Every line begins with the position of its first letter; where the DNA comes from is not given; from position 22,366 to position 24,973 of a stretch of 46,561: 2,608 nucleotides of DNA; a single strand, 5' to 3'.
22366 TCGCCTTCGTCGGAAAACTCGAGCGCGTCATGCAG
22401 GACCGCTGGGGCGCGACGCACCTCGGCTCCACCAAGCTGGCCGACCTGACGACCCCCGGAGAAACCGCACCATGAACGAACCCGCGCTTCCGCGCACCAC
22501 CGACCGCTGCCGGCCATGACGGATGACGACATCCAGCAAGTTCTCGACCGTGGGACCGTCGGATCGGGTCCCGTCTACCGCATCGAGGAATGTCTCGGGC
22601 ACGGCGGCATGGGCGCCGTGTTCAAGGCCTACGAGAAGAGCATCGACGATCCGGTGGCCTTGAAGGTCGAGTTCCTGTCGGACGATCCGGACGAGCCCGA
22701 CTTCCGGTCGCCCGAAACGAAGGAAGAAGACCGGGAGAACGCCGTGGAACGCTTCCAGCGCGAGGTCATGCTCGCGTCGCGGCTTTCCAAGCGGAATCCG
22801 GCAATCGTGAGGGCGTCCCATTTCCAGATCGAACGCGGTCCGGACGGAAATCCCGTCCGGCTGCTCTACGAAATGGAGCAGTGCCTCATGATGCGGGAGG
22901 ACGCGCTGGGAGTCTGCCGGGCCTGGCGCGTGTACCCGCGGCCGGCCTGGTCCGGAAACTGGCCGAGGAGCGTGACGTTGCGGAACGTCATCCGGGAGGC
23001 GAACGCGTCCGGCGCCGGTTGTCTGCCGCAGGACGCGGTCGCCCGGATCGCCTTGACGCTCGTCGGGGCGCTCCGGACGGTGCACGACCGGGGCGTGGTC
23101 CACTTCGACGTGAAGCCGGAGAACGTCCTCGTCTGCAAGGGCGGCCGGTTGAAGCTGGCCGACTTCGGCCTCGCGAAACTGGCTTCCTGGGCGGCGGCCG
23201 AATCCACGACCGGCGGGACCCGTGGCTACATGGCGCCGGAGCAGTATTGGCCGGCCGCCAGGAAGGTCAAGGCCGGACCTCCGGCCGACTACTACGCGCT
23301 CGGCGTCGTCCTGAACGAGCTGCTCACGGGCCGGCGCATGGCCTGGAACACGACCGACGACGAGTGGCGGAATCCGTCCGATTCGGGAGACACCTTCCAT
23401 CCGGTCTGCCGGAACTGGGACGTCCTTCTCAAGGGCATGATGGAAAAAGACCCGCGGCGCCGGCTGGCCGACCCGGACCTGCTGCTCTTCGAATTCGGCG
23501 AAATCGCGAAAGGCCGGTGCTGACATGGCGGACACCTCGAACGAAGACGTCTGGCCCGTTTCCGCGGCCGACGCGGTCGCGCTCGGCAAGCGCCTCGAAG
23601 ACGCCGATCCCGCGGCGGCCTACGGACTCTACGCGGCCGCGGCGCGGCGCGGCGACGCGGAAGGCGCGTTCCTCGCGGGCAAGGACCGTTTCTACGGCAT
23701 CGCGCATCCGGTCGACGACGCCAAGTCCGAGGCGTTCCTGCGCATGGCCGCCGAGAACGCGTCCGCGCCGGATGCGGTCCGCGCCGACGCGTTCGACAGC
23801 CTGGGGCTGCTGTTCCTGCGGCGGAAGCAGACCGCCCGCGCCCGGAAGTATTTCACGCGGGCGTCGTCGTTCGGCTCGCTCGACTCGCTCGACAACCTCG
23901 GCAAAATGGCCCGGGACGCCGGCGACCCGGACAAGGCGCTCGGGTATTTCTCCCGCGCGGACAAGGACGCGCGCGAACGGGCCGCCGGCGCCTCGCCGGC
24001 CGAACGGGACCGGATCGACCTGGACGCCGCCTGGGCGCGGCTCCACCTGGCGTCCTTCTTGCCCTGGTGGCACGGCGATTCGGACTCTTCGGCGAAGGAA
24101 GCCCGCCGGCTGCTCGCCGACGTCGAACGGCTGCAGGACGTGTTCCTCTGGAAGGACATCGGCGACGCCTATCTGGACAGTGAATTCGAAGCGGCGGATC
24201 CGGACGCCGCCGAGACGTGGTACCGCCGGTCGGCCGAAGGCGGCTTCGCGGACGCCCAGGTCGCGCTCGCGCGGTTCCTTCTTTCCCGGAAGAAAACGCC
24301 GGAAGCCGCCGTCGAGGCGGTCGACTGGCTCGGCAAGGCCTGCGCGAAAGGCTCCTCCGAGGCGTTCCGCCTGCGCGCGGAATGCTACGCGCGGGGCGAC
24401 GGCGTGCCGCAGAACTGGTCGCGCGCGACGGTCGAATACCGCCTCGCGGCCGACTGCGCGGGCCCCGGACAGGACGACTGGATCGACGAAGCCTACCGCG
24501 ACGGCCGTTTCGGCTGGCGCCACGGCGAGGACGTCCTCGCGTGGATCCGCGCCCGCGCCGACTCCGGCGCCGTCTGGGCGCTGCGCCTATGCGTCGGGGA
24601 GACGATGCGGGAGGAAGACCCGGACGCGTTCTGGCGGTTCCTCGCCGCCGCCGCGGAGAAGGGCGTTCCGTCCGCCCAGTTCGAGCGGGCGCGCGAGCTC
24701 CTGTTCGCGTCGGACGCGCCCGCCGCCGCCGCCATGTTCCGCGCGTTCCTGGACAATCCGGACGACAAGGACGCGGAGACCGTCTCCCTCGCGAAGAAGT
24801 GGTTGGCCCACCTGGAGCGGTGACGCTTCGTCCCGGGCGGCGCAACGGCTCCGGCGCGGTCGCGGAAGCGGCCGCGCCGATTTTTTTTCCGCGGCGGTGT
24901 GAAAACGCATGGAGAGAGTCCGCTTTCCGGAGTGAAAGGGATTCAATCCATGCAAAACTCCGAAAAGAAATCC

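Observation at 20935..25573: Two sigma factors, a non-RD Ser/Thr kinase and a Sel1-repeat protein form a module immediately upstream of the triad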

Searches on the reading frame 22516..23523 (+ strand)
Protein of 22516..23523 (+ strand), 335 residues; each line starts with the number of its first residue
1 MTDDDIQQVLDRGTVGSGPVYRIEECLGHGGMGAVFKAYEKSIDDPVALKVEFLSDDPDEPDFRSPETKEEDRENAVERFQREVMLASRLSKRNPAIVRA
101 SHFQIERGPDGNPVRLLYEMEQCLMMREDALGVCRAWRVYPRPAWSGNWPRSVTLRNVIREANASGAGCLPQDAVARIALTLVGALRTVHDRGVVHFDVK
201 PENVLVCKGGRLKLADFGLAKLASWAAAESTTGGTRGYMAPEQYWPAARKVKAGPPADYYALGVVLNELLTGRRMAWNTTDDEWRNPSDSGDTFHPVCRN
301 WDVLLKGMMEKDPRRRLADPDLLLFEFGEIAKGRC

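Call 7: search_protein_families(library=pfam, proteins=[window:22516-23523:+], max_evalue=0.01)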
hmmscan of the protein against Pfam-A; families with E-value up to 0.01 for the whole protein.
window:22516-23523:+ (335 aa): 3 families
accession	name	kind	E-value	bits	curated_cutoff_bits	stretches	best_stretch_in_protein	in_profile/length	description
PF00069.31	Pkinase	-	1.4e-32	113.6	31.7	1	167-318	92-253/263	Protein kinase domain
PF07714.23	PK_Tyr_Ser-Thr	-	3.8e-12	46.5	23.1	1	69-291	37-220/258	Protein tyrosine and serine/threonine kinase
PF14531.12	Kinase-like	-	0.0014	18.4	25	0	173-243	143-212/289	Kinase-like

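Call 11: search_protein_families(library=ncbifam, proteins=[window:22516-23523:+], max_evalue=0.01)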
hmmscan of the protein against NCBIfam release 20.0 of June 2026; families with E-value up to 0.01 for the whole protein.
window:22516-23523:+ (335 aa): 17 families
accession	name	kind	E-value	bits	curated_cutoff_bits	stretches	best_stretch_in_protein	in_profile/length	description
NF033483.0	PknB_PASTA_kin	equivalog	1.8e-33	116.4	450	2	154-273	93-205/563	Stk1 family PASTA domain-containing Ser/Thr kinase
NF047741.1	antiphage_MADS6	equivalog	2.2e-26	92.5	460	2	150-327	280-457/612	methylation-associated defense system protein kinase MAD6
NF038150.1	lanthi_synth_IV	equivalog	7.2e-24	84.1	650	1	153-320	278-446/851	class IV lanthionine synthetase LanL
NF052427.1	StpK7MSMEG_1200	equivalog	1.3e-22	80.1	900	2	175-275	110-208/601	serine/threonine protein kinase StpK7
TIGR03903.1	TOMM_kin_cyc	equivalog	1.7e-14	52.7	705.75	1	166-275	72-188/1267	TOMM system kinase/cyclase fusion protein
NF053615.1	SerThrKinAfsKStmc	equivalog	9.2e-12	44.4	1300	1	165-267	104-204/809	protein serine/threonine kinase AfsK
NF009651.0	PRK13184.1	equivalog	9.4e-12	43.7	839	1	177-271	117-226/932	serine/threonine-protein kinase PknD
NF038151.1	lanthi_synth_III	equivalog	1.3e-11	43.7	575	1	175-273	338-426/833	class III lanthionine synthetase LanKC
NF033442.0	BREX_PglW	equivalog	6.1e-11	40.8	990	1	167-279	603-713/1391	BREX system serine/threonine kinase PglW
NF043056.1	T4SS_LegK1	equivalog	4.7e-09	35.4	550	1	178-270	191-284/516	Dot/Icm T4SS effector kinase LegK1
NF058632.1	SerThrKinPrkT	equivalog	2.3e-06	26.9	280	1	179-276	123-214/322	serine/threonine protein kinase PrkT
TIGR03724.2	arch_bud32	equivalog_domain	0.0001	21.9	125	1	185-223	97-134/193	KEOPS complex kinase/ATPase Bud32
NF041408.1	XopAU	subfamily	0.00013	21.7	450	1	182-275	338-420/498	XopAU family type III secretion system effector serine/threonine kinase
NF011463.0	PRK14879.1-4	equivalog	0.00026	20.5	188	1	185-224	126-164/237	Kae1-associated kinase Bud32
NF011462.0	PRK14879.1-3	equivalog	0.0016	18.2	174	1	186-221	94-129/192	Kae1-associated kinase Bud32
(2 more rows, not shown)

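Call 12: search_protein_families(library=padloc, proteins=[window:22516-23523:+], max_evalue=0.01)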
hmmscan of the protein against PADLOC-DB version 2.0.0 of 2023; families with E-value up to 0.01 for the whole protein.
window:22516-23523:+ (335 aa): 34 families (the best 25 are shown)
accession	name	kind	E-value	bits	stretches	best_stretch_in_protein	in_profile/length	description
PDLC04138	mad6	-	4.9e-39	132.8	1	21-318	53-302/659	mads_6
PDLC04053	PD-T4-6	-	1.1e-37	128.1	2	155-318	96-259/311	-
PDLC04042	PD-T4-6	-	1.3e-37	128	2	153-321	94-263/292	-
PDLC04054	PD-T4-6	-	1.6e-34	117.8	2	168-323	106-266/347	-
PDLC04043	PD-T4-6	-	1.7e-33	114.3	2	154-319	101-266/452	-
PDLC04061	PD-T4-6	-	7.4e-31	106.2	2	154-274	106-221/510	-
PDLC04047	PD-T4-6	-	1.2e-29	101.5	2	167-273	105-209/327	-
PDLC04060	PD-T4-6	-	1.9e-26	91.1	2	154-273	94-206/486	-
PDLC04039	PD-T4-6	-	4.9e-26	89.8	2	171-318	113-263/458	-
PDLC04041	PD-T4-6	-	1.4e-25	88.4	2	170-318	127-281/443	-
PDLC04048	PD-T4-6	-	2e-24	84.7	2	169-273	107-209/354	-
PDLC01088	C3a189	-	2.2e-24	84.1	2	154-275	83-207/840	kinase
PDLC04057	PD-T4-6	-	6.9e-24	82.6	2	152-273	92-207/443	-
PDLC04064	PD-T4-6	-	9.9e-22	75.4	1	167-275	113-219/369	-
PDLC04044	PD-T4-6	-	1.5e-21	75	1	169-324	134-286/372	-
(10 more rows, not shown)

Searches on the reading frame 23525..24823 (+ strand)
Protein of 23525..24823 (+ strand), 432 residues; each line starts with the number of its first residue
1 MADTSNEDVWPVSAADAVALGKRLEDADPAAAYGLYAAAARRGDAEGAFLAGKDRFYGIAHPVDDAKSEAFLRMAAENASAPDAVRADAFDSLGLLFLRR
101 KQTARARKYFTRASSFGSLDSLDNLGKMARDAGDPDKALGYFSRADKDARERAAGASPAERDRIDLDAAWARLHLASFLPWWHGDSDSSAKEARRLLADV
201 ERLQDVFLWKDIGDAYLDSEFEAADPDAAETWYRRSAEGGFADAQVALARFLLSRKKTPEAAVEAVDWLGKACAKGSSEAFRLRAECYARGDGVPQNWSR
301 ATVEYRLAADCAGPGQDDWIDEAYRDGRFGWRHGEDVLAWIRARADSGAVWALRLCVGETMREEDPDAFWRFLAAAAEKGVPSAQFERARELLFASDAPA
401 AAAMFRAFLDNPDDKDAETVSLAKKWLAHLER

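Call 7: search_protein_families(library=pfam, proteins=[window:23525-24823:+], max_evalue=0.01)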
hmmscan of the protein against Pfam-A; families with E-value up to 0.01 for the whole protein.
window:23525-24823:+ (432 aa): 6 families
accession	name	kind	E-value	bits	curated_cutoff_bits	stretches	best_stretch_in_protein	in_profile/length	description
PF08238.18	Sel1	-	1.6e-07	32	30.7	0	213-240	8-35/36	Sel1 repeat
PF07719.23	TPR_2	-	0.00018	21.9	27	0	122-145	4-27/34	Tetratricopeptide repeat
PF00515.34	TPR_1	-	0.00044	20.4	27.8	0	124-145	6-27/34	Tetratricopeptide repeat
PF13424.12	TPR_12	-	0.0012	19.4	30.1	0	119-145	45-71/77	Tetratricopeptide repeat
PF13374.12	TPR_10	-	0.0046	17.4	27.5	0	119-142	2-25/42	Tetratricopeptide repeat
PF13176.12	TPR_7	-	0.0089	16.5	27.9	0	121-144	1-24/36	Tetratricopeptide repeat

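Call 11: search_protein_families(library=ncbifam, proteins=[window:23525-24823:+], max_evalue=0.01)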
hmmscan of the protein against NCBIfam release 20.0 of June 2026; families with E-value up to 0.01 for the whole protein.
window:23525-24823:+ (432 aa): 4 families
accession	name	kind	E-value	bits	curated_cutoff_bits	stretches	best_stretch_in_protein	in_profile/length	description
NF045484.1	TransRegExoR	equivalog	0.00014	21.2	450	0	231-280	150-199/267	exopolysaccharide production regulator ExoR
NF033786.1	phenyl_MerG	equivalog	0.00019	21.5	350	1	222-287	125-191/217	phenylmercury resistance protein MerG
TIGR02521.1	type_IV_pilW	equivalog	0.00029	20.5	154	0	86-114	134-162/234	type IV pilus biogenesis/stability protein PilW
TIGR02917.1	PEP_TPR_lipo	equivalog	0.007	14.3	312.2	0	86-144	464-524/899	XrtA/PEP-CTERM system TPR-repeat protein PrsT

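Call 12: search_protein_families(library=padloc, proteins=[window:23525-24823:+], max_evalue=0.01)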
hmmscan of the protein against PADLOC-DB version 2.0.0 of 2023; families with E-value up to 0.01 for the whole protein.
window:23525-24823:+ (432 aa): 0 families

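Call 59: search_protein_families(library=phrogs, proteins=[window:23525-24823:+], max_evalue=0.001)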
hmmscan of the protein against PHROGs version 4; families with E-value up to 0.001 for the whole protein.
window:23525-24823:+ (432 aa): 1 family
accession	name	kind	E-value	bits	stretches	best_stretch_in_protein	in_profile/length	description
phrog_8741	-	unknown function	1.2e-15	58.7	1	212-310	152-250/380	-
